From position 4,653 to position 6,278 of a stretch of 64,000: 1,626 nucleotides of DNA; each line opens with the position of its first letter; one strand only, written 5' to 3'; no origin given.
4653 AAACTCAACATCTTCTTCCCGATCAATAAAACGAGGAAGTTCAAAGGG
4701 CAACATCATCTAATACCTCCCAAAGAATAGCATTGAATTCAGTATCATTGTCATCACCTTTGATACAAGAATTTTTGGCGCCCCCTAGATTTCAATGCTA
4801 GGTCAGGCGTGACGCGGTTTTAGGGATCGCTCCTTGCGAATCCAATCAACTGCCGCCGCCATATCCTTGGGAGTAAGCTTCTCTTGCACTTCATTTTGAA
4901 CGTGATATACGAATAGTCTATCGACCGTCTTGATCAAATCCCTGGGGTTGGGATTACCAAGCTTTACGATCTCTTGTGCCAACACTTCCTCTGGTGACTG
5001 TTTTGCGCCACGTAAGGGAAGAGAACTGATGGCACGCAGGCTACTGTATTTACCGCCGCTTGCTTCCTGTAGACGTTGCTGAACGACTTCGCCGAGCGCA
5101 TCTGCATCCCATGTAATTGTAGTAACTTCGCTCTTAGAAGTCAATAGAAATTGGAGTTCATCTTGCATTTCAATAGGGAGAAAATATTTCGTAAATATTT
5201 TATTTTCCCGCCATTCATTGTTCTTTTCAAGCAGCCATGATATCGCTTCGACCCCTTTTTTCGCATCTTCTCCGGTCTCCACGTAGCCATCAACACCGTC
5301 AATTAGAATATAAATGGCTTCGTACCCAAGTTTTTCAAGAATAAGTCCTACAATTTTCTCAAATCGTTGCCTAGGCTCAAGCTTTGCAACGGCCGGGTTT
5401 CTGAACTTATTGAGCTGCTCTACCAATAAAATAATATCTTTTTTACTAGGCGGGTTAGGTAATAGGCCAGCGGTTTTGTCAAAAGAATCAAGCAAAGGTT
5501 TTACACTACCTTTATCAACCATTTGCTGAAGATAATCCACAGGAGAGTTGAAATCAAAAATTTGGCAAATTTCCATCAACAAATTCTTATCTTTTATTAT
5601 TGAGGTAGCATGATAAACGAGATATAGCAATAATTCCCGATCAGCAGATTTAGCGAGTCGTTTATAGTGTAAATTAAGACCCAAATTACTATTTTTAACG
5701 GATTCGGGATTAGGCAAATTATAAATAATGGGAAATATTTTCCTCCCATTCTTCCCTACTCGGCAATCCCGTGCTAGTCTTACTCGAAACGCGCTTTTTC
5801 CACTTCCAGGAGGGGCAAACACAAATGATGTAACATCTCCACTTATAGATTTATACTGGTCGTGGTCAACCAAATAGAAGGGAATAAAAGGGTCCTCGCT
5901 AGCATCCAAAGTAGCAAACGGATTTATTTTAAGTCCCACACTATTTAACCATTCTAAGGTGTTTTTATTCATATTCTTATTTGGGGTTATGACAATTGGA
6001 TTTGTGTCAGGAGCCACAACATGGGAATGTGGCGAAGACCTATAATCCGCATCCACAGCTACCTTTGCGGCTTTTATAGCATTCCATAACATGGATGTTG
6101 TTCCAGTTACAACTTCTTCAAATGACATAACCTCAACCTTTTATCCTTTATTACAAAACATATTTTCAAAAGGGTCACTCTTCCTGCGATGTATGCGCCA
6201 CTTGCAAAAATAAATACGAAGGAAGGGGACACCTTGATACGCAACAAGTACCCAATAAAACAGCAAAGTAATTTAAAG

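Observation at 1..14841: Array of seven co-directional P-loop NTPases built from two paralogous three-NTPase cassettes: candidate undescribed STAND-based conflict system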

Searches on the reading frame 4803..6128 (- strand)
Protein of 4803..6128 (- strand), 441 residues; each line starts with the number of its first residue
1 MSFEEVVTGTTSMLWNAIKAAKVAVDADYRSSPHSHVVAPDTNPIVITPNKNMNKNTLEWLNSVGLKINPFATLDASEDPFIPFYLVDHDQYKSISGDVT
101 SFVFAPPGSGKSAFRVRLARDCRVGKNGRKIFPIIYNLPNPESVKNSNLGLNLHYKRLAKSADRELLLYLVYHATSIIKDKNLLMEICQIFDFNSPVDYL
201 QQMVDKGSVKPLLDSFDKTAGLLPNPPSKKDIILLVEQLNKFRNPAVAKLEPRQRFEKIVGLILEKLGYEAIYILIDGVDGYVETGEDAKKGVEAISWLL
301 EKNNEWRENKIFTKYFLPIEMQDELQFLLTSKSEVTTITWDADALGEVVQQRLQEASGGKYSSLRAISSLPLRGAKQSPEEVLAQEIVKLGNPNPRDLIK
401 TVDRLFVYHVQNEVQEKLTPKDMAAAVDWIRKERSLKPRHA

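Call 8: search_protein_families(library=pfam, proteins=[window:4803-6128:-], max_evalue=0.01)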
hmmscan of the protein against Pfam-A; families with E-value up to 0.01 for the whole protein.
window:4803-6128:- (441 aa): 0 families

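Call 9: search_protein_families(library=padloc, proteins=[window:4803-6128:-], max_evalue=0.01)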
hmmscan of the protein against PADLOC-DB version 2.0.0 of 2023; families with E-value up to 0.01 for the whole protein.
window:4803-6128:- (441 aa): 0 families

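Call 10: search_protein_families(library=ncbifam, proteins=[window:4803-6128:-], max_evalue=0.01)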
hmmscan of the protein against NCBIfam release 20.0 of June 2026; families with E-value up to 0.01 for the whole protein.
window:4803-6128:- (441 aa): 2 families
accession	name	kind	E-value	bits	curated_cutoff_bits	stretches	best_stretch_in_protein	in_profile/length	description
NF053860.1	DS41_1_antiphage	equivalog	8e-31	107.5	370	1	65-428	1-369/448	anti-phage protein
NF047389.1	ATPase_Sll1717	subfamily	9e-17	61.3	75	1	71-427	1-346/454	P-loop ATPase, Sll1717 family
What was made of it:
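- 4803..6128 (-): E: ORC/Cdc6-like AAA+ ATPase, 441 aa. NCBIfam DS41_1_antiphage 107 bits (cut-off 370) and Sll1717 family 61 bits (cut-off 75) (call 10).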

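Call 29: search_solved_structures(query=window:4803-6128:-, max_evalue=1)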
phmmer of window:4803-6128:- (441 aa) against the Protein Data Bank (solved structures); distinct sequences matched with E-value up to 1: 0.

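Call 32: find_homologous_proteins(query=window:4803-6128:-, max_evalue=0.001)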
Query window:4803-6128:- (441 aa): 84 proteins with E <= 0.001 among 8000 candidates.
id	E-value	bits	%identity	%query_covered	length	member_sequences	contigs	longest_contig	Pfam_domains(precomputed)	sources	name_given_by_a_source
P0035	9.7e-294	992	100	100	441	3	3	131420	-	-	-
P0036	7.8e-203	692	70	100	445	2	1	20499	-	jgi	jgi:hypothetical protein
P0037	1.6e-166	573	60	98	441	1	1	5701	-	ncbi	-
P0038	2.5e-166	572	60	98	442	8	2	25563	-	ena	-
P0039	4.1e-165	568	61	98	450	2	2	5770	-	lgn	-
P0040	1.4e-161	556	58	97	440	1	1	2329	-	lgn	-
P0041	1.7e-159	549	59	98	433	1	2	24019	-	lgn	-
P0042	3.5e-159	548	57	97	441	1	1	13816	-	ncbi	-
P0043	8.0e-157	541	57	97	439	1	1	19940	-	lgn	-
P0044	8.6e-155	534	57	97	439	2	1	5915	-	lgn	-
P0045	1.1e-154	534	57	97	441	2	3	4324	-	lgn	-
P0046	2.2e-153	529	55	100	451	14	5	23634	-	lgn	-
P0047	3.1e-153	529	56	99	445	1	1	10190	-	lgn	-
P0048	1.9e-150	520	52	99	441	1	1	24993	-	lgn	-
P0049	1.9e-149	516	54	97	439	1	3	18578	-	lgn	-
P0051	3.4e-144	499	59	88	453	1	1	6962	-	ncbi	-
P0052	4.7e-141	489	51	98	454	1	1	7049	-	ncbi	-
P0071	6.2e-101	356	45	93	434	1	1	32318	-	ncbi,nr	ncbi:MAG: hypothetical protein HYZ22_04165 [Chloroflexi bacterium]|nr:hypothetical protein [Chlorofl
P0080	6.3e-99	350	45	89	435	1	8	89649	-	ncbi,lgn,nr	ncbi:hypothetical protein FBQ99_18515 [Chloroflexi bacterium CFX2]|nr:hypothetical protein [Chlorofl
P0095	3.8e-74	268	38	86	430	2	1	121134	-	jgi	-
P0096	1.3e-66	243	39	87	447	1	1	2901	-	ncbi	-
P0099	2.0e-64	236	42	72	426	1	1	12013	-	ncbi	-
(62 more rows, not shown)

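Call 33: find_encoding_contigs(protein=P0080, flank=10000, max_places=1)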
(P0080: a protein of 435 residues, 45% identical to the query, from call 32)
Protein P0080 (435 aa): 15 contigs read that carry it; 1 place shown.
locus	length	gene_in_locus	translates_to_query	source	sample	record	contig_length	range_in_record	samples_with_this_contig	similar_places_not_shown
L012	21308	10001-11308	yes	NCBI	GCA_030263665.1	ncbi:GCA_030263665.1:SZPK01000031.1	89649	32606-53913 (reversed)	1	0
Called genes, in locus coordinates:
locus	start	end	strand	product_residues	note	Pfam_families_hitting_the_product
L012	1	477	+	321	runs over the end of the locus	PF18917:LiaI-LiaF-like_TM1 (weak), PF10988:DUF2807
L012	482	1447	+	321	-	PF00494:SQS_PSY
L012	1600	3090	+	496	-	PF00070:Pyr_redox (faint), PF00890:FAD_binding_2 (weak), PF01134:GIDA (faint), PF01266:DAO, PF01593:Amino_oxidase, PF07992:Pyr_redox_2 (weak), PF12831:FAD_oxidored (weak), PF13450:NAD_binding_8, +1 more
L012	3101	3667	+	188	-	-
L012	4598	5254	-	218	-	-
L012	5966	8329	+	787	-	-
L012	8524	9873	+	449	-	PF00486:Trans_reg_C (faint)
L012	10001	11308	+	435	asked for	-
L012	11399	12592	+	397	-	PF01637:ATPase_2 (weak)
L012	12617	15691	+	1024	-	PF05729:NACHT (faint), PF07719:TPR_2 (faint), PF13424:TPR_12 (weak)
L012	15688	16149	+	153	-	PF13302:Acetyltransf_3, PF00583:Acetyltransf_1, PF13673:Acetyltransf_10 (faint), PF13508:Acetyltransf_7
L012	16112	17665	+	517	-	PF04055:Radical_SAM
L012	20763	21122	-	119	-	-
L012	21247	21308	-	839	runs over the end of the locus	PF02534:T4SS-DNA_transf (weak), PF10412:TrwB_AAD_bind (weak), PF12696:TraG-D_C (weak)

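Call 34: find_encoding_contigs(protein=P0071, flank=10000, max_places=1)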
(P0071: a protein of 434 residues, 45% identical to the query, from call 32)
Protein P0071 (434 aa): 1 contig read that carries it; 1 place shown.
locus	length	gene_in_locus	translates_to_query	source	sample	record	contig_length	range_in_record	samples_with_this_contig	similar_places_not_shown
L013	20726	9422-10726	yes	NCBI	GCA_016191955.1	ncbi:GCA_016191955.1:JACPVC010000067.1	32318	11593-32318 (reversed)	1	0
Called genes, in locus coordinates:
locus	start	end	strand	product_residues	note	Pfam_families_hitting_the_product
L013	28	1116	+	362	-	PF00083:Sugar_tr (faint), PF07690:MFS_1, PF01306:LacY_symp (weak), PF07690:MFS_1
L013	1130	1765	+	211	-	PF00753:Lactamase_B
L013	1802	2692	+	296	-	-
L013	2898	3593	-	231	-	-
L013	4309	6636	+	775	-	-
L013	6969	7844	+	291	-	-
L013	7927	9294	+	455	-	PF00486:Trans_reg_C (faint)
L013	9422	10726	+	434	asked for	-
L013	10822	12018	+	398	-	PF13401:AAA_22 (weak)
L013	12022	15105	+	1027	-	PF13191:AAA_16 (faint), PF13401:AAA_22 (weak), PF17874:TPR_MalT (faint), PF00515:TPR_1 (faint), PF13424:TPR_12 (weak)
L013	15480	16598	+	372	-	PF04055:Radical_SAM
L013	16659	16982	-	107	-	PF05899:Cupin_3, PF02311:AraC_binding (weak), PF07883:Cupin_2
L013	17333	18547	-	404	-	PF07690:MFS_1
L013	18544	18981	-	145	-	PF09828:ChrB_C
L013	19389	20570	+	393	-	PF09459:EB_dh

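Call 35: find_encoding_contigs(protein=P0095, flank=10000, max_places=1)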
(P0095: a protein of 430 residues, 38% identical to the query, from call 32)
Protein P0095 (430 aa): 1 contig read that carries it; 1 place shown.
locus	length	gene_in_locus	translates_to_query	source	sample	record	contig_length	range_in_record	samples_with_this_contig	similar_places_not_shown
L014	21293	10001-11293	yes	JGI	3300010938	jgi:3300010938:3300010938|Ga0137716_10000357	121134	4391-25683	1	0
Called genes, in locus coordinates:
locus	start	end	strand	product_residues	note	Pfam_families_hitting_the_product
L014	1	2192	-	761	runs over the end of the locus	PF01590:GAF, PF13185:GAF_2, PF13492:GAF_3 (faint), PF00512:HisKA, PF02518:HATPase_c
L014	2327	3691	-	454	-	PF04326:SLFN_AlbA_2, PF13749:HATPase_c_4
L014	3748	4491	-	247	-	PF06745:ATPase, PF13481:AAA_25, PF23442:DUF7125 (weak)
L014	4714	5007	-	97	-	-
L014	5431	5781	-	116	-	-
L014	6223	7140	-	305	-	PF13624:SurA_N_3, PF09312:SurA_N (weak), PF13623:SurA_N_2, PF00639:Rotamase, PF13616:Rotamase_3, PF13145:Rotamase_2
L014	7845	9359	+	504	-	PF00486:Trans_reg_C (faint)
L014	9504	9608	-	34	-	-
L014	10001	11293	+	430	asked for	-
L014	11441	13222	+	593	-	PF13191:AAA_16, PF13401:AAA_22, PF19960:EAD7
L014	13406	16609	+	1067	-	PF00515:TPR_1 (faint), PF07719:TPR_2 (faint), PF13181:TPR_8 (faint), PF13374:TPR_10 (faint), PF17874:TPR_MalT (weak), PF13424:TPR_12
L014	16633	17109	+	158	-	PF13302:Acetyltransf_3, PF00583:Acetyltransf_1, PF13673:Acetyltransf_10 (weak), PF13508:Acetyltransf_7, PF08445:FR47 (weak)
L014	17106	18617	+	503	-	PF04055:Radical_SAM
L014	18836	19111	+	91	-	-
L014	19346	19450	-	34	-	-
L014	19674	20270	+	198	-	-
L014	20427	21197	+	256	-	PF00175:NAD_binding_1 (weak), PF10418:DHODB_Fe-S_bind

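Call 36: search_protein_families(library=ncbifam, proteins=[L012:16112-17665:+, L014:17106-18617:+, L014:11441-13222:+], max_evalue=0.001)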
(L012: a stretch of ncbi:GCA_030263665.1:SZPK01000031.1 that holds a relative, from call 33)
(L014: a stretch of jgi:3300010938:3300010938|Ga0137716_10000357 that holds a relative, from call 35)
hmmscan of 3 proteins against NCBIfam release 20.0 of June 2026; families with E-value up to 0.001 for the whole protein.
L012:16112-17665:+ (517 aa): 66 families (the best 25 are shown)
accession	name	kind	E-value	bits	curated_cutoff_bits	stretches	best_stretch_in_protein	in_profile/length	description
NF047865.1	rSAM_PapB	equivalog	1.8e-43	149.1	340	1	162-478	7-326/330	PapB family radical SAM/SPASM ranthipeptide maturase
TIGR03906.1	quino_hemo_SAM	equivalog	1.7e-35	122.6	453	1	99-477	29-423/467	quinohemoprotein amine dehydrogenase maturation protein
TIGR04064.1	rSAM_nif11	equivalog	8.3e-34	117.1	518.7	2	145-303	65-225/459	nif11-like peptide radical SAM maturase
TIGR04280.1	geopep_mat_rSAM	hypoth_equivalog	2.4e-33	115.8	400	1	153-495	79-419/428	geopeptide radical SAM maturase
NF041298.1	rSAM_mat_DynA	equivalog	1.6e-32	112.9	450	1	164-490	7-343/356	dynobactin maturation radical SAM/SPASM protein DynA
TIGR04068.1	rSAM_ocin_clost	equivalog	1.2e-27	97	500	1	149-299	75-229/462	Cys-rich peptide radical SAM maturase CcpM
TIGR03974.1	rSAM_six_Cys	equivalog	2.3e-26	92.7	425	2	123-295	62-237/451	thioether cross-link-forming SCIFF peptide maturase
TIGR03942.1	sulfatase_rSAM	equivalog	9e-24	84.2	349.45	2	166-302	9-148/363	anaerobic sulfatase maturase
TIGR04163.1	rSAM_cobopep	equivalog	9.6e-24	83.9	375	1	159-499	65-418/428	peptide-modifying radical SAM enzyme CbpB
NF038107.1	rSAM_NF038107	equivalog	2.7e-23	82.5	600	1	158-482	85-414/444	Cys-every-fifth radical SAM/SPASM peptide maturase CefB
TIGR03978.1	rSAM_paired_1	equivalog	3.1e-23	82.3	370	1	164-301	89-226/466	His-Xaa-Ser system radical SAM maturase HxsB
NF041707.1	rSAM_YhhB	equivalog_domain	1.3e-21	76.9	445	1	160-492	4-357/369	cyclophane-forming radical SAM/SPASM peptide maturase YhhB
TIGR04055.1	rSAM_NirJ2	equivalog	4.3e-21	75.8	500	1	160-488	3-323/326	putative heme d1 biosynthesis radical SAM protein NirJ2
TIGR04347.1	pseudo_SAM_Halo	equivalog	4.7e-21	75.5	525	1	157-335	38-204/390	TIGR04347 family pseudo-SAM/SPASM protein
NF045574.1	sacti_mat_StsB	exception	7.5e-20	71.2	625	1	77-473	20-400/466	StsB family radical SAM/SPASM domain sactipeptide maturase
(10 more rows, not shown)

L014:17106-18617:+ (503 aa): 67 families (the best 25 are shown)
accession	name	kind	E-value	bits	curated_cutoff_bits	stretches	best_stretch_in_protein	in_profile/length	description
NF047865.1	rSAM_PapB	equivalog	3.8e-40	138.1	340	1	154-471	7-328/330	PapB family radical SAM/SPASM ranthipeptide maturase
TIGR04064.1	rSAM_nif11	equivalog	1.1e-39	136.5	518.7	2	102-295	33-225/459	nif11-like peptide radical SAM maturase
TIGR03906.1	quino_hemo_SAM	equivalog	4.1e-36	124.6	453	1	109-311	57-258/467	quinohemoprotein amine dehydrogenase maturation protein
TIGR03974.1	rSAM_six_Cys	equivalog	5.7e-31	107.9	425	2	153-293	100-243/451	thioether cross-link-forming SCIFF peptide maturase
NF041298.1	rSAM_mat_DynA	equivalog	4.5e-29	101.6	450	2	154-331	5-183/356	dynobactin maturation radical SAM/SPASM protein DynA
TIGR03978.1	rSAM_paired_1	equivalog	3.3e-27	95.4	370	1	155-297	88-230/466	His-Xaa-Ser system radical SAM maturase HxsB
TIGR04068.1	rSAM_ocin_clost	equivalog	2.8e-26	92.4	500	1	154-292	88-230/462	Cys-rich peptide radical SAM maturase CcpM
NF040492.1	not_ScfB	exception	4.1e-26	91.9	855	1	153-314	98-265/450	ScfB-related radical SAM/SPASM orphan maturase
TIGR04463.1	rSAM_vs_C_rich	equivalog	6.1e-26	91.1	525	1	145-461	77-396/438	TIGR04463 family radical SAM/SPASM RiPP maturase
TIGR04280.1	geopep_mat_rSAM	hypoth_equivalog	1e-25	90.6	400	1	112-293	45-229/428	geopeptide radical SAM maturase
TIGR04163.1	rSAM_cobopep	equivalog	6.8e-24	84.4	375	2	149-330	63-243/428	peptide-modifying radical SAM enzyme CbpB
TIGR03942.1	sulfatase_rSAM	equivalog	8.8e-22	77.7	349.45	1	157-310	8-163/363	anaerobic sulfatase maturase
NF038107.1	rSAM_NF038107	equivalog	1.4e-21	76.8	600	1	150-297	85-236/444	Cys-every-fifth radical SAM/SPASM peptide maturase CefB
TIGR04115.1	rSAM_Cxxx_rpt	equivalog_domain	8.8e-20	71.5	350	1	154-322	6-183/359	radical SAM peptide maturase, CXXX-repeat target family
NF041707.1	rSAM_YhhB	equivalog_domain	9.1e-20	70.9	445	1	151-302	3-160/369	cyclophane-forming radical SAM/SPASM peptide maturase YhhB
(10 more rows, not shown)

L014:11441-13222:+ (593 aa): 0 families

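Call 37: search_protein_families(library=pfam, proteins=[L012:16112-17665:+, L014:17106-18617:+, L014:11441-13222:+, L012:8524-9873:+, L014:7845-9359:+, L012:5966-8329:+, L012:4598-5254:-], max_evalue=0.01)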
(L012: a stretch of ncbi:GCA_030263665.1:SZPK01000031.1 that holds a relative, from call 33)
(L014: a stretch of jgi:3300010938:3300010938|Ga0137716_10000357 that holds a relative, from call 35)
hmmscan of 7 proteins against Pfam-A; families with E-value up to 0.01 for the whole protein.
L012:16112-17665:+ (517 aa): 2 families
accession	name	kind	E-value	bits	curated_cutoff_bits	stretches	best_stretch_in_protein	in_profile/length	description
PF04055.27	Radical_SAM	-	9.9e-18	65.3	29.5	1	164-312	3-146/166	Radical SAM superfamily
PF13353.11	Fer4_12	-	0.0026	18.5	22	1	165-236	12-82/137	4Fe-4S single cluster domain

L014:17106-18617:+ (503 aa): 2 families
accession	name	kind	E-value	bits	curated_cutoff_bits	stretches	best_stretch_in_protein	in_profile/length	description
PF04055.27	Radical_SAM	-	2.8e-16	60.6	29.5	1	156-307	3-149/166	Radical SAM superfamily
PF13353.11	Fer4_12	-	0.00037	21.3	22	1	157-228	12-82/137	4Fe-4S single cluster domain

L014:11441-13222:+ (593 aa): 7 families
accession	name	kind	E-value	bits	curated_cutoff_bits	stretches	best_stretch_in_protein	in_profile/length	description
PF19960.5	EAD7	-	1.6e-23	82.7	32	1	520-581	1-62/62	Effector-associated domain 7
PF13191.12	AAA_16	-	1e-08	36.3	32.6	1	21-187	5-165/167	AAA ATPase domain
PF13401.12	AAA_22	-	1.5e-08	35.4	27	1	46-190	6-120/130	AAA domain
PF05729.18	NACHT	-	0.00065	20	26.7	1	46-167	1-96/167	NACHT domain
PF13604.12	AAA_30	-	0.001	19.3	27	1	36-142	9-110/191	AAA domain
PF24883.2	NPHP3_N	-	0.0011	19.6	24.8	1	44-165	21-137/164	Nephrocystin 3, N-terminal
PF13238.12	AAA_18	-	0.007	17.3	29.4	0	52-129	5-78/128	AAA domain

L012:8524-9873:+ (449 aa): 1 family
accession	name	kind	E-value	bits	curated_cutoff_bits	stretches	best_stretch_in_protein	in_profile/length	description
PF00486.34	Trans_reg_C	-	1.5e-08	35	26.2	1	405-441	41-77/77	Transcriptional regulatory protein, C terminal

L014:7845-9359:+ (504 aa): 4 families
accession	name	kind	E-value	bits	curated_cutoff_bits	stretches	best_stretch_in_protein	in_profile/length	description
PF00486.34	Trans_reg_C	-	4e-09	36.8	26.2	1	454-489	39-74/77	Transcriptional regulatory protein, C terminal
PF13191.12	AAA_16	-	7.1e-05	23.8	32.6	1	36-164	22-104/167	AAA ATPase domain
PF13401.12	AAA_22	-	0.0021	18.8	27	1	36-64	4-32/130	AAA domain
PF24389.1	ORC-CDC6-like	-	0.0027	16.9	27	1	9-64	3-59/571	ORC-CDC6-like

L012:5966-8329:+ (787 aa): 0 families

L012:4598-5254:- (218 aa): 0 families
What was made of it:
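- On OmpR/PhoB-type winged-helix DNA-binding protein (for D): Orthologues in L012 and L014 pass the Pfam cut-off (35.0 and 36.8 vs 26.2 bits, call 37).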

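Call 44: search_protein_families(library=pfam, proteins=[L014:19674-20270:+, L014:18836-19111:+, L013:2898-3593:-, L013:6969-7844:+, L014:13406-16609:+, L012:12617-15691:+, L012:11399-12592:+], max_evalue=0.01)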
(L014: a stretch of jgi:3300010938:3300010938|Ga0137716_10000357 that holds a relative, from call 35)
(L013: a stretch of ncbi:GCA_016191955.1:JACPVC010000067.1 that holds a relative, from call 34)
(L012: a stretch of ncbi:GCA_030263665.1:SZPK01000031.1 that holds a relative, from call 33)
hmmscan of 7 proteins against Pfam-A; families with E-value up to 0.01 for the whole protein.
L014:19674-20270:+ (198 aa): 0 families

L014:18836-19111:+ (91 aa): 0 families

L013:2898-3593:- (231 aa): 0 families

L013:6969-7844:+ (291 aa): 0 families

L014:13406-16609:+ (1067 aa): 8 families
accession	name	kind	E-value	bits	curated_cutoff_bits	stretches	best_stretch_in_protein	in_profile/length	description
PF13424.12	TPR_12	-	1.5e-13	51.2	30.1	1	665-735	4-76/77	Tetratricopeptide repeat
PF13374.12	TPR_10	-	7.3e-12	45.3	27.5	1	704-736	2-34/42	Tetratricopeptide repeat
PF00515.34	TPR_1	-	1e-08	35.1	27.8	0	664-691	1-28/34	Tetratricopeptide repeat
PF17874.7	TPR_MalT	-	8e-07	29.1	45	1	645-744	63-162/336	MalT-like TPR region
PF07719.23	TPR_2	-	1.3e-05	25.4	27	0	664-691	1-28/34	Tetratricopeptide repeat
PF13181.12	TPR_8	-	2.1e-05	24.8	25.7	0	667-691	4-28/34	Tetratricopeptide repeat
PF13191.12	AAA_16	-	0.00088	20.2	32.6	1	19-170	3-152/167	AAA ATPase domain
PF13401.12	AAA_22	-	0.0027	18.5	27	0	41-188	7-97/130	AAA domain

L012:12617-15691:+ (1024 aa): 9 families
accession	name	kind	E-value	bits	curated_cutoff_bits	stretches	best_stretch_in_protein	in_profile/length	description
PF13424.12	TPR_12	-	6.7e-12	45.9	30.1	2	639-700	9-72/77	Tetratricopeptide repeat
PF13191.12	AAA_16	-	7.4e-06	27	32.6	1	11-162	1-144/167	AAA ATPase domain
PF05729.18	NACHT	-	1.7e-05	25.2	26.7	1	35-241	2-161/167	NACHT domain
PF07719.23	TPR_2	-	1.8e-05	24.9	27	0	638-660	6-28/34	Tetratricopeptide repeat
PF13401.12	AAA_22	-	0.00069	20.4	27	1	33-166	5-98/130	AAA domain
PF17874.7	TPR_MalT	-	0.00083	19.2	45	1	624-881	74-303/336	MalT-like TPR region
PF00515.34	TPR_1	-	0.0011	19.1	27.8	0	676-700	4-28/34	Tetratricopeptide repeat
PF19244.4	Poly_A_pol_cat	-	0.0019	18.8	30.2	0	930-995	53-115/131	Poly(A) polymerase catalytic subunit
PF13374.12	TPR_10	-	0.0098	16.3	27.5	1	676-706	5-35/42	Tetratricopeptide repeat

L012:11399-12592:+ (397 aa): 3 families
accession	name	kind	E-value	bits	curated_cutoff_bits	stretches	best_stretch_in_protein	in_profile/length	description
PF01637.24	ATPase_2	-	6.6e-06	26.5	33.2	1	9-153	1-132/225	ATPase domain predominantly from Archaea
PF13191.12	AAA_16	-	0.00016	22.7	32.6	1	8-147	1-150/167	AAA ATPase domain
PF13401.12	AAA_22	-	0.00018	22.3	27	1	41-166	10-119/130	AAA domain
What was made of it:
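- On STAND NTPase with TPR sensor (for C): The L012 orthologue scores 25.2 bits against NACHT (call 44).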

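Call 60: search_dna_similar(query=window:4803-6128:-, collection=plasmids, mode=protein, max_rows=15, max_evalue=0.001)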
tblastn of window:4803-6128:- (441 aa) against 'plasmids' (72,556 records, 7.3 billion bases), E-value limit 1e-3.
No match.

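Call 62: predict_structure(alignment_id=A4)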
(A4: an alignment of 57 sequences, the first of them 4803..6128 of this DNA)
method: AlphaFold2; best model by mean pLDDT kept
length: 441 residues; sequences in the alignment: 57
mean_pLDDT: 86.1   pTM: 0.86
mean pLDDT of the five models: 86.1, 83.9, 82.9, 82.6, 82.3
residues with pLDDT >= 90: 284; 70-90: 102; 50-70: 23; < 50: 32
segments of 3 or more residues with pLDDT < 50: 1-8, 26-48
pLDDT, mean of each block of 10 residues (from residue 1): 45 83 56 37 43 86 92 90 81 90 91 94 95 94 68 93 96 94 93 78 93 92 92 94 83 96 98 93 78 91 95 95 85 89 95 93 96 97 96 92 95 87 96 76 41
secondary structure, 60 per line:
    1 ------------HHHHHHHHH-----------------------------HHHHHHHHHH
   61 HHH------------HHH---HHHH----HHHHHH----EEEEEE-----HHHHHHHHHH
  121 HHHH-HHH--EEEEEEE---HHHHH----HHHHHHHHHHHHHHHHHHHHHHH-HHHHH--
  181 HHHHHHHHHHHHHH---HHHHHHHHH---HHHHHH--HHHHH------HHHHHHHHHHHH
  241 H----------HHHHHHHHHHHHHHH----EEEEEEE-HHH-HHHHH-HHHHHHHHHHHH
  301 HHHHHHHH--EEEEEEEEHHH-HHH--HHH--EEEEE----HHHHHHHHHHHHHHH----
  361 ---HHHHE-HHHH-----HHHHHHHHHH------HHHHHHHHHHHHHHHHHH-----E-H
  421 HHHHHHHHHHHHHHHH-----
elements in order: H13-21 H51-63 H82-85 H90-95 E100-105 H111-124 E131-137 H141-145 H150-172 H174-178 H181-194 H198-206 H210-215 H218-222 H229-241 H252-266 E271-277 H283-287 H289-308 E311-318 E333-337 H342-356 H364-367 H370-373 H379-388 H395-412 H420-436
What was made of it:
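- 4803..6128 (-): AlphaFold2 pLDDT 86 (call 62).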
